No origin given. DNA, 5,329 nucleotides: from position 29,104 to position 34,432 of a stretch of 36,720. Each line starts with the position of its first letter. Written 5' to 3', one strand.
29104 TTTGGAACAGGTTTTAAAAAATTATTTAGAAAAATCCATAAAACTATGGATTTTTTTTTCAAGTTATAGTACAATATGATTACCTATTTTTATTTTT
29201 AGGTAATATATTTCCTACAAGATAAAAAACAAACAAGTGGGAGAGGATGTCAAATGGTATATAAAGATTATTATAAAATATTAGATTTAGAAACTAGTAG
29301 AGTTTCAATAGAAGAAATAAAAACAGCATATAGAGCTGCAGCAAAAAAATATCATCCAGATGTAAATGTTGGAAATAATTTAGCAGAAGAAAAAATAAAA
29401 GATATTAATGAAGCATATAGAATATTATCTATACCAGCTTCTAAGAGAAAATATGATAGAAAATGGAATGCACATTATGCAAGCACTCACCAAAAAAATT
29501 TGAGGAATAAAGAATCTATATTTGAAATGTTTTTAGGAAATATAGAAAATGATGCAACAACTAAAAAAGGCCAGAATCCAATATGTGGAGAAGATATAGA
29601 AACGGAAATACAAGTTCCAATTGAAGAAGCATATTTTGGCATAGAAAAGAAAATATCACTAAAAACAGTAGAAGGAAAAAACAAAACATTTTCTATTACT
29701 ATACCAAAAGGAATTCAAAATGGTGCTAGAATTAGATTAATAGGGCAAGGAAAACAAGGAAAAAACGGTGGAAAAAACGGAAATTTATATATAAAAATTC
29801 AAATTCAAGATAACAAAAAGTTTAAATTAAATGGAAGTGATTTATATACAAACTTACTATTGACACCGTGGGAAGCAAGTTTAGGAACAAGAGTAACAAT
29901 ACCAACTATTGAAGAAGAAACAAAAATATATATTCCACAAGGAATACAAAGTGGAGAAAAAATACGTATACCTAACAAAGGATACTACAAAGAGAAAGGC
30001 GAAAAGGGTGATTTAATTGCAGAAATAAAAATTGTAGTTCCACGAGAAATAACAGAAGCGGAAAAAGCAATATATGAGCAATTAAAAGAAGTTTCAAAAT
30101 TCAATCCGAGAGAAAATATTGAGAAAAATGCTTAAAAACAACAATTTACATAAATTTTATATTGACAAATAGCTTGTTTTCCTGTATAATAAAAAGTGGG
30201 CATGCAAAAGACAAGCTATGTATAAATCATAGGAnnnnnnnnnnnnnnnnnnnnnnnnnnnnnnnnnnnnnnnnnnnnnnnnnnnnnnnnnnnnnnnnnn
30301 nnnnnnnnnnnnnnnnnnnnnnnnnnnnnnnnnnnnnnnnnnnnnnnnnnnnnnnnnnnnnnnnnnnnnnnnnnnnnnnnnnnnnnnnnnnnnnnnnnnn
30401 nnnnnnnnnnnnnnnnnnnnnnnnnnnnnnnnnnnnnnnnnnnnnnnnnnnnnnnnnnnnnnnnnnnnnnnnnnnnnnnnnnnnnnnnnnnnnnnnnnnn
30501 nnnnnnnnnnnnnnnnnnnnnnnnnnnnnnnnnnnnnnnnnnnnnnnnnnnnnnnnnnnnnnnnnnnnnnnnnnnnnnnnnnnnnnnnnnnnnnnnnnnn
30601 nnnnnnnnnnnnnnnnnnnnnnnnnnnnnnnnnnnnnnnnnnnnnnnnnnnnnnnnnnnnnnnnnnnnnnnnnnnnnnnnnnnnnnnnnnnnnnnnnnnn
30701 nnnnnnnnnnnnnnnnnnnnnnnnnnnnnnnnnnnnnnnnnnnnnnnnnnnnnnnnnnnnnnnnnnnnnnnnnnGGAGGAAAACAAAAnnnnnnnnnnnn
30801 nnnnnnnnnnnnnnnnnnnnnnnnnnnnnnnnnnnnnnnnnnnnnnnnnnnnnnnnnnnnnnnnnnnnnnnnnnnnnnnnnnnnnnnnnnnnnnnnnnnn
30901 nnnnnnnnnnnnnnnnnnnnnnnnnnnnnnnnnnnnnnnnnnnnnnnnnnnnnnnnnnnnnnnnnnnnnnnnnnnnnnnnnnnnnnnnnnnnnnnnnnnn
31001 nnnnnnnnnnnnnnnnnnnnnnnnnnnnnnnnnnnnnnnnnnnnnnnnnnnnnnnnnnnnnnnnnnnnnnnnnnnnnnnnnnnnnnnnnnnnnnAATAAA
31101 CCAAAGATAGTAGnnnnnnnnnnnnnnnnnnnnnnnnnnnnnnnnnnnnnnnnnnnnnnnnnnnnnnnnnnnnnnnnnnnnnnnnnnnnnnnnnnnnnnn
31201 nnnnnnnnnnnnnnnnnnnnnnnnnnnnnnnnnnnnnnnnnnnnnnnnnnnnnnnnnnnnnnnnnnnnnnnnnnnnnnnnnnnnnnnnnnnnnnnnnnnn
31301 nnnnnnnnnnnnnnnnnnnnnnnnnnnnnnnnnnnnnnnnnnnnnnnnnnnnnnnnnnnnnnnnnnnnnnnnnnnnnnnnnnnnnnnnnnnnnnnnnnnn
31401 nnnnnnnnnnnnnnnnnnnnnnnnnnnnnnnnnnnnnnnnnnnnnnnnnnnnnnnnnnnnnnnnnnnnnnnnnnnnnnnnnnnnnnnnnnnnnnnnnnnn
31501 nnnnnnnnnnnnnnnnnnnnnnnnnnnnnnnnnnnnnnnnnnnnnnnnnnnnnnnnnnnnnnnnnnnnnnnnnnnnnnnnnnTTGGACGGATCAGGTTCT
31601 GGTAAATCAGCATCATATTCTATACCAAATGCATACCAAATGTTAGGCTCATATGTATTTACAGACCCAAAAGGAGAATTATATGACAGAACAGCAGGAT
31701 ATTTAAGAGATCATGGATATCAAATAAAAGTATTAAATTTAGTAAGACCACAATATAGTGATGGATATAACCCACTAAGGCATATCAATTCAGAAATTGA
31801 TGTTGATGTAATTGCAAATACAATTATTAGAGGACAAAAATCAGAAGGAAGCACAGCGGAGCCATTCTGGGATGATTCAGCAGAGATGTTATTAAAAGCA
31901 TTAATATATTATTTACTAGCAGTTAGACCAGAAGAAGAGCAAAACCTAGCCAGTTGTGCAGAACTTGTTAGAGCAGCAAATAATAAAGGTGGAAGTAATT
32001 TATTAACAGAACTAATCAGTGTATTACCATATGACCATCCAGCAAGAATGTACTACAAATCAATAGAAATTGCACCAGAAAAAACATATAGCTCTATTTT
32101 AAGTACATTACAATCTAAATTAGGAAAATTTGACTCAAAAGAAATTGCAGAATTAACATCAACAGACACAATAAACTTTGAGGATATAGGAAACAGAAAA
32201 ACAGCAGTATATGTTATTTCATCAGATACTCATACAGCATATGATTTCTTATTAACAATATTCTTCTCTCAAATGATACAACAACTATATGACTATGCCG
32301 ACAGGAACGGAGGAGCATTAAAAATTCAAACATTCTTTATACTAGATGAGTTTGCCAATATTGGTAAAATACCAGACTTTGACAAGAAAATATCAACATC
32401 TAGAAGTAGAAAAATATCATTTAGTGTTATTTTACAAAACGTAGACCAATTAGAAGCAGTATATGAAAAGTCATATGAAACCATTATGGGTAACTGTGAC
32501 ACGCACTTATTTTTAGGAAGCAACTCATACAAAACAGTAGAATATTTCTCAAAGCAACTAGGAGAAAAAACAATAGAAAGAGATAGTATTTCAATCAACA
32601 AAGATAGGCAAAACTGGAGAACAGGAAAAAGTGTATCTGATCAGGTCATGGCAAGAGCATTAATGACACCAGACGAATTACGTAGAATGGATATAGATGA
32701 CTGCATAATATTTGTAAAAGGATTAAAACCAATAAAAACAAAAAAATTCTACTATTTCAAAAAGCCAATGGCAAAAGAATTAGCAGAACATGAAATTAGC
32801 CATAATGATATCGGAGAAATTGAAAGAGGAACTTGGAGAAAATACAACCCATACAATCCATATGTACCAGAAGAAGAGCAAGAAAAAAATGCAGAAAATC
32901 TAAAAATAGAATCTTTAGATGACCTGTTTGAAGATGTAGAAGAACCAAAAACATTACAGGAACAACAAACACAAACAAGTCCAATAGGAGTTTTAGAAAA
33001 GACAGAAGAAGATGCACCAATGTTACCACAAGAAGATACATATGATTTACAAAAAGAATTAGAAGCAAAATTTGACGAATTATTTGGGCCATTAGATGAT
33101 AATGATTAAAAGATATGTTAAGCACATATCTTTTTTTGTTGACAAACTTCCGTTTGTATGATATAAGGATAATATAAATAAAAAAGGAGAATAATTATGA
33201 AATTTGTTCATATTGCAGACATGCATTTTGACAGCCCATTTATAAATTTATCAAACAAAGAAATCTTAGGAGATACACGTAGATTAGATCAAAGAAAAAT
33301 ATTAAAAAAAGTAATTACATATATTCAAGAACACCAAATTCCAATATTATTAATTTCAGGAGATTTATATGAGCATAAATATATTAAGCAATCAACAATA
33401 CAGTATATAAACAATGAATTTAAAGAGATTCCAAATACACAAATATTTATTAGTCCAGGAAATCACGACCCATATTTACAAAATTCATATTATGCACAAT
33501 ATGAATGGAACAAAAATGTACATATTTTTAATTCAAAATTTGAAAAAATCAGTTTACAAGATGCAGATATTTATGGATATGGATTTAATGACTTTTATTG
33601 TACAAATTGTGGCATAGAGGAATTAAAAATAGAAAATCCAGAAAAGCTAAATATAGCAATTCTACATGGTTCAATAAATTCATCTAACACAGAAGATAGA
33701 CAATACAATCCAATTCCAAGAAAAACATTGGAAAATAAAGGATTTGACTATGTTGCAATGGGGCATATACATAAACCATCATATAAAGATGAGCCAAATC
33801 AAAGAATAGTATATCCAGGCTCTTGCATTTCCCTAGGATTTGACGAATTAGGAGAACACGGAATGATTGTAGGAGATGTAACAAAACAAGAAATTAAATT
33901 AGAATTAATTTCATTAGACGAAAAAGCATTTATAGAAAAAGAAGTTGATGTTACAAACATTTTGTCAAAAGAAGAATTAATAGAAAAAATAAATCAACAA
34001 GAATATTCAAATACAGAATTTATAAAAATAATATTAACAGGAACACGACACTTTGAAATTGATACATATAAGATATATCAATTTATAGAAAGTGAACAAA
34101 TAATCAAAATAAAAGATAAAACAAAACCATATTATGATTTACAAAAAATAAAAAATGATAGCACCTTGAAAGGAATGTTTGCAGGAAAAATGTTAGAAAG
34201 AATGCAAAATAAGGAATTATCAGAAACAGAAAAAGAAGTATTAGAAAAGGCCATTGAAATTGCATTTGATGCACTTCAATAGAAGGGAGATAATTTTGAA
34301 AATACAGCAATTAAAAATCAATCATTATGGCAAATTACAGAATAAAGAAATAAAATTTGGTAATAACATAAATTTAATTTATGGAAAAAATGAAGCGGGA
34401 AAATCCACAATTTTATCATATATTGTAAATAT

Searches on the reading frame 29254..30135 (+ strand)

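Call 6: search_protein_families(library=pfam, proteins=[window:29254-30135:+], max_evalue=0.001)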
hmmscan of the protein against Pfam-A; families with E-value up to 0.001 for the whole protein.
window:29254-30135:+ (293 aa): 2 families
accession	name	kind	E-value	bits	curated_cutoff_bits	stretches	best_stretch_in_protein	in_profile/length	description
PF01556.23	DnaJ_C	-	2.4e-43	148.2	26.6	1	115-263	1-152/152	DnaJ C terminal domain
PF00226.36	DnaJ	-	5.1e-19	68.6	27.8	1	5-68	1-63/63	DnaJ domain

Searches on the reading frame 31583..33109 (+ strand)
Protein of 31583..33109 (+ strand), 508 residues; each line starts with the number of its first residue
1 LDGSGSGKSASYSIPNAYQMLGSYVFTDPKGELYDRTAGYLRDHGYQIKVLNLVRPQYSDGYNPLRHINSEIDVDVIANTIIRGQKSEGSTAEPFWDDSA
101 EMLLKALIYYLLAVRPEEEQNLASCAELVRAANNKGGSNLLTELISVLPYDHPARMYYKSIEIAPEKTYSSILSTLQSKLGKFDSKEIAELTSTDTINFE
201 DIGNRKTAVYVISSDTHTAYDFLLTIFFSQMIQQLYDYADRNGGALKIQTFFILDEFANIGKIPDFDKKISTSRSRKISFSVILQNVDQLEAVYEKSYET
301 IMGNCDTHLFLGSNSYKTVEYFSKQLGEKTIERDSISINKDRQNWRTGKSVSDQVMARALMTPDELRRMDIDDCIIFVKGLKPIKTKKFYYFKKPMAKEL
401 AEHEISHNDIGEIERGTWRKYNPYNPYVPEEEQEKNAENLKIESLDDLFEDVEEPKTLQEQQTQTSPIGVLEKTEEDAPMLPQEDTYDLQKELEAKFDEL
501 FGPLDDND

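Call 6: search_protein_families(library=pfam, proteins=[window:31583-33109:+], max_evalue=0.001)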
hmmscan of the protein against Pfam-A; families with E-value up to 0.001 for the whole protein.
window:31583-33109:+ (508 aa): 3 families
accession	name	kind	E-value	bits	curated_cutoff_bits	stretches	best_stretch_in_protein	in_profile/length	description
PF02534.20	T4SS-DNA_transf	-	6.4e-80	269.7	20.1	1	3-400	52-454/468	Type IV secretory system Conjugative DNA transfer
PF12696.13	TraG-D_C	-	8.6e-38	129.5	22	1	251-370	3-125/126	TraM recognition site of TraD and TraG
PF10412.15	TrwB_AAD_bind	-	8.3e-24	84.6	20.5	1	59-377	75-374/387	Type IV secretion-system coupling protein DNA-binding domain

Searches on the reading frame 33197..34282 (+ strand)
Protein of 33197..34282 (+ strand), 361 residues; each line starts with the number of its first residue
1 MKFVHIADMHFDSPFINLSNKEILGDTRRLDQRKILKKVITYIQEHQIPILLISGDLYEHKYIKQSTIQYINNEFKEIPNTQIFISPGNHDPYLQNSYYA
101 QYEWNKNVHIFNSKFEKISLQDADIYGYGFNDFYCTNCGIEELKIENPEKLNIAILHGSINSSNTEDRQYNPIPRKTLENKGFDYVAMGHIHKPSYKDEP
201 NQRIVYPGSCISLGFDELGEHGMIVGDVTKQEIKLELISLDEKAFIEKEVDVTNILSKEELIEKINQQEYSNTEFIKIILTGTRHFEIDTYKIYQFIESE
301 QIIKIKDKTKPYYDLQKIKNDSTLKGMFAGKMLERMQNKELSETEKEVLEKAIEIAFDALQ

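Call 42: search_protein_families(library=pfam, proteins=[window:33197-34282:+], max_evalue=0.01)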
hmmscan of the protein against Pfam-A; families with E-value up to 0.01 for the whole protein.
window:33197-34282:+ (361 aa): 2 families
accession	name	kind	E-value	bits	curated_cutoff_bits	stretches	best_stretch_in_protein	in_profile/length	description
PF00149.33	Metallophos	-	1.3e-15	58.8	21.5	1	1-194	1-191/191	Calcineurin-like phosphoesterase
PF12850.12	Metallophos_2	-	2.7e-10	40.9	27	1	1-213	1-138/154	Calcineurin-like phosphoesterase superfamily domain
